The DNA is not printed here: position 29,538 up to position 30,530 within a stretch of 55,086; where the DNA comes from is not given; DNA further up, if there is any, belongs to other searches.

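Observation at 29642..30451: tRNA-Leu(UAG) preceded by an exact 30-nt copy of its own 5' end, with an intact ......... endonuclease ORF between them that stops on the anticodon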

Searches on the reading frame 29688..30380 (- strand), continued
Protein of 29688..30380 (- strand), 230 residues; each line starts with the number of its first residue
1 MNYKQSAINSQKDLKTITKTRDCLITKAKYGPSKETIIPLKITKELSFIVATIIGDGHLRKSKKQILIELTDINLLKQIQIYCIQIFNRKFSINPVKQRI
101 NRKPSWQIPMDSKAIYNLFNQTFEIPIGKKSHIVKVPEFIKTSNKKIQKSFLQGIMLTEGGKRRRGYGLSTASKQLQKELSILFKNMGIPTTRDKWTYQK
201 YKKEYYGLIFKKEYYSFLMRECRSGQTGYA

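Call 46: fold_search(model_id=the predicted structure, library=pdb)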
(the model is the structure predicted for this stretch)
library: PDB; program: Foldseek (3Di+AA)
matches with E <= 10: 718; with E <= 0.001: 59
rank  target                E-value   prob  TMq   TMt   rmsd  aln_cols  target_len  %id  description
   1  7qsu                  1.1e-12  1.00  0.69  0.44  13.1       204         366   24  Crystal structure of homing endonuclease-associated TliVMA intein (C1A, d333-339) (released 2022-03-30)
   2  7qss                  6.4e-12  1.00  0.70  0.39   7.6       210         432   24  Crystal structure of homing endonuclease-associated TliVMA intein (C1A) (released 2022-03-30)
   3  4unc_D                4.3e-09  1.00  0.55  0.65   5.0       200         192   19  THE CRYSTAL STRUCTURE OF I-DMOI IN COMPLEX WITH ITS TARGET DNA AT 8 DAYS INCUBATION IN 5MM MN (STATE 6) (released 2014-12-17)
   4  4unc_A                6.5e-09  1.00  0.56  0.69   4.5       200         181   20  THE CRYSTAL STRUCTURE OF I-DMOI IN COMPLEX WITH ITS TARGET DNA AT 8 DAYS INCUBATION IN 5MM MN (STATE 6) (released 2014-12-17)
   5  4un7_G                1.0e-08  1.00  0.55  0.69   4.4       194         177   20  THE CRYSTAL STRUCTURE OF I-DMOI IN COMPLEX WITH ITS TARGET DNA BEFORE INCUBATION IN 5MM MN (STATE 1) (released 2014-12-03)
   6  5a0w_A                1.0e-08  1.00  0.55  0.68   4.2       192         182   19  THE CRYSTAL STRUCTURE OF I-DMOI E117A IN COMPLEX WITH ITS TARGET DNA AND IN THE PRESENCE OF 2MM MN (released 2016-05-11)
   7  5a0w_D                1.1e-08  1.00  0.57  0.67   4.3       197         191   19  THE CRYSTAL STRUCTURE OF I-DMOI E117A IN COMPLEX WITH ITS TARGET DNA AND IN THE PRESENCE OF 2MM MN (released 2016-05-11)
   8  4una_G                1.5e-08  1.00  0.56  0.71   3.8       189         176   20  THE CRYSTAL STRUCTURE OF I-DMOI IN COMPLEX WITH ITS TARGET DNA AT 2 DAYS INCUBATION IN 5MM MN (STATE 4) (released 2014-12-17)
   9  2vs8_A                1.5e-08  1.00  0.56  0.69   3.8       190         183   19  The crystal structure of I-DmoI in complex with DNA and Mn (released 2008-11-11)
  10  5akn_A                1.6e-08  1.00  0.56  0.70   4.1       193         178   19  THE CRYSTAL STRUCTURE OF I-DMOI Q42AK120M IN COMPLEX WITH ITS TARGET DNA NICKED IN THE non-CODING STRAND B AND IN THE  (released 2015-06-17)
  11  4unc_G                1.7e-08  1.00  0.57  0.72   3.8       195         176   19  THE CRYSTAL STRUCTURE OF I-DMOI IN COMPLEX WITH ITS TARGET DNA AT 8 DAYS INCUBATION IN 5MM MN (STATE 6) (released 2014-12-17)
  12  4ut0_K                1.9e-08  1.00  0.54  0.68   3.4       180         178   20  THE CRYSTAL STRUCTURE OF I-DMOI IN COMPLEX WITH ITS TARGET DNA AT 10 DAYS INCUBATION IN 5MM MN (STATE 7) (released 2014-12-17)
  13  2vs8_K                1.9e-08  1.00  0.55  0.69   4.8       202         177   18  The crystal structure of I-DmoI in complex with DNA and Mn (released 2008-11-11)
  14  5akf_E                2.2e-08  1.00  0.57  0.72   4.1       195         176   19  THE CRYSTAL STRUCTURE OF I-DMOI Q42AK120M IN COMPLEX WITH ITS TARGET DNA NICKED IN THE CODING STRAND A AND IN THE PRES (released 2015-06-17)
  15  5akf_I                2.2e-08  1.00  0.57  0.72   3.8       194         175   19  THE CRYSTAL STRUCTURE OF I-DMOI Q42AK120M IN COMPLEX WITH ITS TARGET DNA NICKED IN THE CODING STRAND A AND IN THE PRES (released 2015-06-17)
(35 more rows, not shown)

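Call 49: find_related_loci(query=A1, collection=viral_contigs, flank=3000)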
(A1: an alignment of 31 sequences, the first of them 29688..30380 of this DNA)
Query A1 (230 aa) in viral_contigs; peptide patterns used: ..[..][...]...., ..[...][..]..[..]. (x = any residue, [..] = any of these).
305 stretches matched a pattern, but none encodes a relative of the query by tblastn (E <= 1e-3).

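Call 51: find_encoding_contigs(protein=P0001, flank=1500, max_places=6)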
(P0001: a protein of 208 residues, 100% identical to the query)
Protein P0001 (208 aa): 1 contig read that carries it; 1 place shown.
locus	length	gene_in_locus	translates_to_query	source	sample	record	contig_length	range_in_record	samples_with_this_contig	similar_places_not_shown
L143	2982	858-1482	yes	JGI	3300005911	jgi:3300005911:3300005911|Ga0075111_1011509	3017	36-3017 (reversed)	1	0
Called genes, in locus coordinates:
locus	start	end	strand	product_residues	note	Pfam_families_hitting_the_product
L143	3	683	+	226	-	?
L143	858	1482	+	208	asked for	PF14528:LAGLIDADG_3 (faint)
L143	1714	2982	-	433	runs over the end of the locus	?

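Call 52: find_encoding_contigs(protein=P0002, flank=1500, max_places=4)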
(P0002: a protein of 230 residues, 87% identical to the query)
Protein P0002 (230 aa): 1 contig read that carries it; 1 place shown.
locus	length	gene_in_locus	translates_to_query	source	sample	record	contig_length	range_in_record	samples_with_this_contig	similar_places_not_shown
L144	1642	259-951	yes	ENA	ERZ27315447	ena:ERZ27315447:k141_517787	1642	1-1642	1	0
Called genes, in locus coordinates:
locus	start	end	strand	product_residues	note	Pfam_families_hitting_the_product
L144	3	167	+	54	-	?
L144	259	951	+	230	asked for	PF14528:LAGLIDADG_3 (faint)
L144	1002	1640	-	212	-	?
